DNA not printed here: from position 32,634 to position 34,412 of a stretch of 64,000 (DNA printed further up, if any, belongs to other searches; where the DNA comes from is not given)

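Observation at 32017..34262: DprE2/DprE1-like epimerase pair (polyprenyl-phospho-ribose to arabinose) outside the Corynebacterineae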

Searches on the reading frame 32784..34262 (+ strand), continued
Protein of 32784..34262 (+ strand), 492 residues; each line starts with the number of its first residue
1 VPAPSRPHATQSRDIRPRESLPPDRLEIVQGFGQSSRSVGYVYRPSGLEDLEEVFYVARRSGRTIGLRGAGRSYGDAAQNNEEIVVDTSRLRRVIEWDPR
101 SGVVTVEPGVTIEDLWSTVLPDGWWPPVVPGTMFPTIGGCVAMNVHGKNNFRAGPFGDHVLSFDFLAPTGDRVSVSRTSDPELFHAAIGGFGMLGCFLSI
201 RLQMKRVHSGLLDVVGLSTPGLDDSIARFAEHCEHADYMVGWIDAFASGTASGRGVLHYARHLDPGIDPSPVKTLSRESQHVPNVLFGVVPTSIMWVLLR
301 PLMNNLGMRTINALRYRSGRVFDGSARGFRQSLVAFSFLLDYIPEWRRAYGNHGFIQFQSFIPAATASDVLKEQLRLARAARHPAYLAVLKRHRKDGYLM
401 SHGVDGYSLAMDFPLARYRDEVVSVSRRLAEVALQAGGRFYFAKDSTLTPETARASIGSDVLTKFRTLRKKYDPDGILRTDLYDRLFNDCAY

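Call 46: get_annotated_region(hit=H11, flank=7000)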
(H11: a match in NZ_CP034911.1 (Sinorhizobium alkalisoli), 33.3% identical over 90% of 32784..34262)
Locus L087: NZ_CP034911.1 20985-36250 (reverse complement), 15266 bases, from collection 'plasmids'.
description: Sinorhizobium alkalisoli strain YIC4027 plasmid unnamed, complete sequence
organism: Sinorhizobium alkalisoli (NCBI taxid 1752398)
taxonomy: Bacteria; Pseudomonadota; Alphaproteobacteria; Hyphomicrobiales; Rhizobiaceae; Sinorhizobium; Sinorhizobium alkalisoli
host: -; source: single cell,root nodule of Sesbania cannabina; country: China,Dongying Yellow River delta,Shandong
typing (MOB-suite, as given by PLSDB): non-mobilizable; replicon rep_cluster_471; mating-pair formation MPF_T
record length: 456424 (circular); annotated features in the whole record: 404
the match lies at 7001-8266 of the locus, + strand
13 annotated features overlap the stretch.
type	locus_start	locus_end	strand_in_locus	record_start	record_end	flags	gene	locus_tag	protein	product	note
CDS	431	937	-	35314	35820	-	-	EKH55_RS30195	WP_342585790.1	winged helix-turn-helix domain-containing protein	-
CDS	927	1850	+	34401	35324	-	-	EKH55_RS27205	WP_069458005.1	LysR family transcriptional regulator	-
CDS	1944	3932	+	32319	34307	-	-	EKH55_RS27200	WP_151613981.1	acyltransferase family protein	-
CDS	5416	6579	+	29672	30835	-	-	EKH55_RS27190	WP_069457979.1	UbiA family prenyltransferase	-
CDS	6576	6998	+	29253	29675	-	-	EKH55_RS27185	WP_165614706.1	GtrA family protein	-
CDS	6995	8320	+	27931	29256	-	-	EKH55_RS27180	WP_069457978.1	FAD-binding oxidoreductase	-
CDS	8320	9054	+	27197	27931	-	-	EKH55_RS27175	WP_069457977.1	SDR family oxidoreductase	-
CDS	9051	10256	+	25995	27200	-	-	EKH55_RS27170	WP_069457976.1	hypothetical protein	-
CDS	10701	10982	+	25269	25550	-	-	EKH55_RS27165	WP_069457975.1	acyl carrier protein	GO:0006633 - fatty acid biosynthetic process [Evidence IEA]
CDS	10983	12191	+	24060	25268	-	-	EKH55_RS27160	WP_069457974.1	beta-ketoacyl-[acyl-carrier-protein] synthase family protein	GO:0006633 - fatty acid biosynthetic process [Evidence IEA]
CDS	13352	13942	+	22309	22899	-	-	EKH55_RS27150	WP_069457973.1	NodA family N-acyltransferase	-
CDS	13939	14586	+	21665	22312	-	nodB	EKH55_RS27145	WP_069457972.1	chitooligosaccharide deacetylase NodB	GO:0009877 - nodulation [Evidence IEA]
CDS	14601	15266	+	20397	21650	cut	nodC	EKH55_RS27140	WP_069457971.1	chitooligosaccharide synthase NodC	GO:0009877 - nodulation [Evidence IEA]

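Call 47: search_protein_families(library=ncbifam, proteins=[L086:8398-9147:+, L087:8320-9054:+, L086:7079-8401:+, L056:14643-15566:-, L085:14782-15678:-, L056:9246-9983:+, L056:11420-13120:-, L056:13110-14639:-, L056:15547-17253:-, L056:17222-18913:-], max_evalue=0.00001)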
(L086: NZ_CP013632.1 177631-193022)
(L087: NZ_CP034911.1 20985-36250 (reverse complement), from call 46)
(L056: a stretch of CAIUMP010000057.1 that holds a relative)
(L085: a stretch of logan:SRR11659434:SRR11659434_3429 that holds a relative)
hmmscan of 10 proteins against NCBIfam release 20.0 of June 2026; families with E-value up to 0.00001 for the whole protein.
L086:8398-9147:+ (249 aa): 156 families (the best 25 are shown)
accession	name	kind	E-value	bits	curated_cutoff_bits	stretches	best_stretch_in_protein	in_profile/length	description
NF005489.0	PRK07102.1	equivalog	1.7e-108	361.8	267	1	6-249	2-243/243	SDR family oxidoreductase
NF053786.1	DcplherypntRedDprE2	equivalog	9.5e-53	179.4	250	1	6-248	9-251/252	decaprenylphospho-beta-D-erythro-pentofuranosid-2-ulose 2-reductase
NF004110.0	PRK05599.1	equivalog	3.6e-36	125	362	1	7-247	2-244/246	SDR family oxidoreductase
NF005437.0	PRK07024.1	equivalog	6e-29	101.2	266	1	7-247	6-246/259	SDR family oxidoreductase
NF047420.2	EF_P_mod_YmfI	equivalog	1e-24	87.6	238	1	8-194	2-187/236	elongation factor P 5-aminopentanone reductase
NF005878.0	PRK07825.1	subfamily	3.9e-24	85.5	287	1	5-244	9-245/278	short chain dehydrogenase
NF006099.0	PRK08251.1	equivalog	1.2e-21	77.1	253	1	5-247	4-249/250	SDR family oxidoreductase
NF005559.1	PRK07231.1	subfamily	1.8e-21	76.8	215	1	5-193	4-194/249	glucose 1-dehydrogenase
TIGR01830.1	3oxo_ACP_reduc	equivalog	1.1e-19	71.1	297.75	1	9-193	2-189/239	3-oxoacyl-[acyl-carrier-protein] reductase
NF009466.0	PRK12826.1-2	subfamily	4.6e-19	68.9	222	1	8-191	6-193/248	3-oxoacyl-ACP reductase FabG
NF005672.0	PRK07454.1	equivalog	1e-18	67.4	234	1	6-194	7-197/241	SDR family oxidoreductase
NF004825.0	PRK06181.1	equivalog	1.8e-18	66.8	215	1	5-190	6-193/268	SDR family oxidoreductase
NF005449.0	PRK07041.1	equivalog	3.5e-18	66.3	257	1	5-194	7-187/240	SDR family oxidoreductase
NF006118.0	PRK08264.1-4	subfamily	3.6e-18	65.9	279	1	5-218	5-211/244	SDR family oxidoreductase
NF004779.0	PRK06125.1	subfamily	8.4e-18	64.8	261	1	4-190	6-192/259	short-chain dehydrogenase/reductase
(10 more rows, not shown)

L087:8320-9054:+ (244 aa): 122 families (the best 25 are shown)
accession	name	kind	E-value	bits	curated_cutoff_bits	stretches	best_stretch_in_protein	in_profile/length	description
NF005489.0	PRK07102.1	equivalog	9.6e-99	329.9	267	1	4-244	3-243/243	SDR family oxidoreductase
NF053786.1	DcplherypntRedDprE2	equivalog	2.6e-58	197.6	250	1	4-242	10-250/252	decaprenylphospho-beta-D-erythro-pentofuranosid-2-ulose 2-reductase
NF004110.0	PRK05599.1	equivalog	1.5e-42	145.9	362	1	4-242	2-244/246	SDR family oxidoreductase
NF005437.0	PRK07024.1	equivalog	8.7e-33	113.8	266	1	2-242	4-246/259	SDR family oxidoreductase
NF006099.0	PRK08251.1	equivalog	1.3e-27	96.6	253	1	3-242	5-249/250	SDR family oxidoreductase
NF005878.0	PRK07825.1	subfamily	1e-24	87.4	287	1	5-241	12-247/278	short chain dehydrogenase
NF047420.2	EF_P_mod_YmfI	equivalog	1.7e-21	77.1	238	1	5-213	2-219/236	elongation factor P 5-aminopentanone reductase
NF006118.0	PRK08264.1-4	subfamily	1.4e-18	67.3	279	1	4-223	7-219/244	SDR family oxidoreductase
NF004825.0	PRK06181.1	equivalog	1.1e-17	64.2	215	1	4-235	8-252/268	SDR family oxidoreductase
NF040690.1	mycolate_SDR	equivalog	4.3e-17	62.4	380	1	5-214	11-228/265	mycolate reductase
NF004765.0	PRK06101.1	equivalog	1.6e-16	60.2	406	1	4-241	3-233/241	SDR family oxidoreductase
NF005559.1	PRK07231.1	subfamily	2e-16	60.2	215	1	5-190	7-194/249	glucose 1-dehydrogenase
NF005806.0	PRK07666.1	equivalog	2.5e-16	59.7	286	1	5-217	10-227/239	3-ketoacyl-ACP reductase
NF009466.0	PRK12826.1-2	subfamily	3.4e-16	59.5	222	1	4-203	5-218/248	3-oxoacyl-ACP reductase FabG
TIGR01829.1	AcAcCoA_reduct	subfamily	3.9e-16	59.5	302.1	1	6-191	4-192/242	acetoacetyl-CoA reductase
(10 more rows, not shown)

L086:7079-8401:+ (440 aa): 7 families
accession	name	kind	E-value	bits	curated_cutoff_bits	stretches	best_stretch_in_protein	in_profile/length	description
NF053785.1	DcplphribOxDprE1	equivalog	1.2e-122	410.4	500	1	2-439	6-448/449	decaprenylphosphoryl-beta-D-ribose oxidase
TIGR01679.1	bact_FAD_ox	subfamily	4.4e-15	55.5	292.25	1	33-198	35-196/419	FAD-linked oxidoreductase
TIGR01678.1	FAD_lactone_ox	subfamily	2.7e-14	53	396.8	1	36-199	44-206/438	sugar 1,4-lactone oxidase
TIGR00387.1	glcD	equivalog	2.1e-10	40.1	567.9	1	33-172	24-171/413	glycolate oxidase subunit GlcD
TIGR01677.1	pln_FAD_oxido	subfamily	2e-09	36.5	383.1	1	57-189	90-229/560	FAD-dependent oxidoreductase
NF049975.1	2HglutDHaseYdiJ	equivalog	6.9e-08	30.7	1350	1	38-154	91-204/1018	D-2-hydroxyglutarate dehydrogenase YdiJ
NF008439.0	PRK11282.1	equivalog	7.8e-06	25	284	0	40-201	34-198/358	glycolate oxidase subunit GlcE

L056:14643-15566:- (307 aa): 13 families
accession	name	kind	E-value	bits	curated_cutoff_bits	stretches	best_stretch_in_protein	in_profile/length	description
NF008977.0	PRK12324.1-2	equivalog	2.9e-81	273.1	234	1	17-306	5-289/297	decaprenyl-phosphate phosphoribosyltransferase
NF008978.0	PRK12324.1-4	equivalog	9.3e-67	225.2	207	1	13-305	31-320/322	decaprenyl-phosphate phosphoribosyltransferase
NF006088.0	PRK08238.1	equivalog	1.1e-59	202.4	351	1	12-302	190-478/482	UbiA family prenyltransferase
NF008976.0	PRK12324.1-1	equivalog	2.2e-46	158.7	474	1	15-301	19-300/306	decaprenyl-phosphate phosphoribosyltransferase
NF009523.0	PRK12884.1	equivalog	1.9e-11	43.7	269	1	16-179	6-166/279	prenyltransferase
TIGR01474.1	ubiA_proteo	equivalog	1.6e-08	34.4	275.45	1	10-158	9-149/282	4-hydroxybenzoate octaprenyltransferase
NF005742.0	PRK07566.1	equivalog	1.8e-08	33.9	313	1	8-178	22-199/315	chlorophyll synthase ChlG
TIGR01476.1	chlor_syn_BchG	subfamily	1.5e-07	31.1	212.3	1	17-136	3-124/283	(bacterio)chlorophyll synthase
NF045897.1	SCO3242_trans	equivalog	1.8e-06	27.8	260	1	68-161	50-141/287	SCO3242 family prenyltransferase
TIGR01473.1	cyoE_ctaB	equivalog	2.2e-06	27.7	210.3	1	17-179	3-169/281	heme o synthase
NF009516.0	PRK12875.1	equivalog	4.9e-06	25.8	205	1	47-135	51-140/292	prenyltransferase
NF035940.1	prenyl_rel_EboC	equivalog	5.6e-06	25.9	250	1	67-148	57-136/292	UbiA-like protein EboC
TIGR01475.1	ubiA_other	subfamily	6.4e-06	25.8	180.8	1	30-246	19-227/282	UbiA-like polyprenyltransferase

L085:14782-15678:- (298 aa): 9 families
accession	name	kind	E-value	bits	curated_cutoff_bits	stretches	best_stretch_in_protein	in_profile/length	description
NF008977.0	PRK12324.1-2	equivalog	1.5e-81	274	234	1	5-296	3-288/297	decaprenyl-phosphate phosphoribosyltransferase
NF008978.0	PRK12324.1-4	equivalog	4.2e-60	203.4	207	1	5-296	33-320/322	decaprenyl-phosphate phosphoribosyltransferase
NF006088.0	PRK08238.1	equivalog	1.2e-56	192.4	351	1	6-292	194-477/482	UbiA family prenyltransferase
NF008976.0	PRK12324.1-1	equivalog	2.4e-40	138.8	474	1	8-287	22-295/306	decaprenyl-phosphate phosphoribosyltransferase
NF009523.0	PRK12884.1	equivalog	1.1e-09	37.9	269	1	5-173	5-167/279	prenyltransferase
TIGR01473.1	cyoE_ctaB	equivalog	5.6e-09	36.2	210.3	1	7-168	3-168/281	heme o synthase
TIGR01475.1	ubiA_other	subfamily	5.9e-08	32.5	180.8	1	8-176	6-172/282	UbiA-like polyprenyltransferase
TIGR01474.1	ubiA_proteo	equivalog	2.9e-07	30.3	275.45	1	57-148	59-149/282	4-hydroxybenzoate octaprenyltransferase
NF009609.0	PRK13106.1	equivalog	4.5e-06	26.3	349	1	5-231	16-239/301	prenyltransferase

L056:9246-9983:+ (245 aa): 220 families (the best 25 are shown)
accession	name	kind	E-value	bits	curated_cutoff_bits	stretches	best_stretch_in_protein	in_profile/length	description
NF005489.0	PRK07102.1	equivalog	4.4e-59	200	267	1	7-243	4-241/243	SDR family oxidoreductase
NF005437.0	PRK07024.1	equivalog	1.9e-51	175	266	1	6-242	6-245/259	SDR family oxidoreductase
NF006099.0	PRK08251.1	equivalog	8e-47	159.5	253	1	6-242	6-248/250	SDR family oxidoreductase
NF053786.1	DcplherypntRedDprE2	equivalog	5.3e-46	157.3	250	1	7-245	11-252/252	decaprenylphospho-beta-D-erythro-pentofuranosid-2-ulose 2-reductase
NF005559.1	PRK07231.1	subfamily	1.6e-38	132.6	215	1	7-191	7-193/249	glucose 1-dehydrogenase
NF005594.0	PRK07326.1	equivalog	9e-38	130.1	271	1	6-211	8-215/237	SDR family oxidoreductase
NF009466.0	PRK12826.1-2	subfamily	1.5e-37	129.4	222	1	5-190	4-193/248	3-oxoacyl-ACP reductase FabG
NF005878.0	PRK07825.1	subfamily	3.8e-36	124.9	287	1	9-239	14-244/278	short chain dehydrogenase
NF004825.0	PRK06181.1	equivalog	1.2e-34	119.8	215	1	7-189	9-193/268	SDR family oxidoreductase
TIGR01830.1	3oxo_ACP_reduc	equivalog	8.8e-34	117.2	297.75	1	7-190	1-187/239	3-oxoacyl-[acyl-carrier-protein] reductase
NF004198.0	PRK05653.1-3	equivalog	6.4e-33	114.2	296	1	6-197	9-202/248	3-oxoacyl-ACP reductase FabG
NF052558.1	MBtsdlDhBudC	equivalog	6.6e-33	114.3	270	1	7-191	6-189/250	meso-2,3-butanediol dehydrogenase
NF005672.0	PRK07454.1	equivalog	9e-33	113.4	234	1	5-188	7-192/241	SDR family oxidoreductase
NF004824.0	PRK06180.1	subfamily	2e-32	112.5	298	1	6-187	6-186/279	oxidoreductase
NF005806.0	PRK07666.1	equivalog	2.6e-32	112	286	1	6-190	9-195/239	3-ketoacyl-ACP reductase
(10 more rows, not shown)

L056:11420-13120:- (566 aa): 0 families

L056:13110-14639:- (509 aa): 0 families

L056:15547-17253:- (568 aa): 0 families

L056:17222-18913:- (563 aa): 0 families

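Call 51: search_solved_structures(query=A2, max_evalue=1)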
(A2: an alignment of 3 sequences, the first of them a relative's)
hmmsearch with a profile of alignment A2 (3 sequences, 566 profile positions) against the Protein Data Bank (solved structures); distinct sequences matched with E-value up to 1: 0.

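Call 52: search_solved_structures(query=A4, max_evalue=1)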
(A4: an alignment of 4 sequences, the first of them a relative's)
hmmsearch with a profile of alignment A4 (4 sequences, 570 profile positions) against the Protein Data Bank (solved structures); distinct sequences matched with E-value up to 1: 1.
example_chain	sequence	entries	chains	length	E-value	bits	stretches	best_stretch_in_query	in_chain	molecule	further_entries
7kc8_A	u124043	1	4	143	0.26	13.2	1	503-558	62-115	16.4 kDa salivary peptide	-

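Call 55: find_encoding_contigs(protein=P0064, flank=10000, max_places=2)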
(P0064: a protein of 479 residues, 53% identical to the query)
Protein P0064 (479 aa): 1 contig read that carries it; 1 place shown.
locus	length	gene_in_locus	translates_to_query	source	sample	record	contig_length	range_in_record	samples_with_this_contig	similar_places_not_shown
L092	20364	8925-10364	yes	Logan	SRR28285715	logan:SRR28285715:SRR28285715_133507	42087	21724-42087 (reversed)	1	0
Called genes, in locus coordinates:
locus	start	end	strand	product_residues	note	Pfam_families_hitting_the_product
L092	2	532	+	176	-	?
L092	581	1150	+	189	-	-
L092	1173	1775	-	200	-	PF01569:PAP2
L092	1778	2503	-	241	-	PF00005:ABC_tran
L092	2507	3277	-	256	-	PF02405:MlaE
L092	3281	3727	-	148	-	-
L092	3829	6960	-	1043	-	PF13485:Peptidase_MA_2, PF00930:DPPIV_N (faint), PF07676:PD40 (faint), PF26550:Tricorn_2nd, PF23414:Beta-prop_EML_2 (weak), PF23381:Beta-prop_IFT122_1st (faint), PF26549:Tricorn_N (weak), PF01103:Omp85, +1 more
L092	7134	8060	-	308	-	PF00892:EamA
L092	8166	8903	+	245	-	PF00106:adh_short, PF08659:KR, PF13561:adh_short_C2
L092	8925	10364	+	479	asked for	PF01565:FAD_binding_4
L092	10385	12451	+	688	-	PF07715:Plug, PF00593:TonB_dep_Rec_b-barrel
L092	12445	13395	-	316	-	PF00582:Usp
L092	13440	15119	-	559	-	PF13231:PMT_2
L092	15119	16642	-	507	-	-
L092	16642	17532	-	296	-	PF01040:UbiA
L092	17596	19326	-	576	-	PF01642:MM_CoA_mutase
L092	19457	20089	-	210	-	PF18962:Por_Secre_tail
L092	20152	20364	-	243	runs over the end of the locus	PF04402:SIMPL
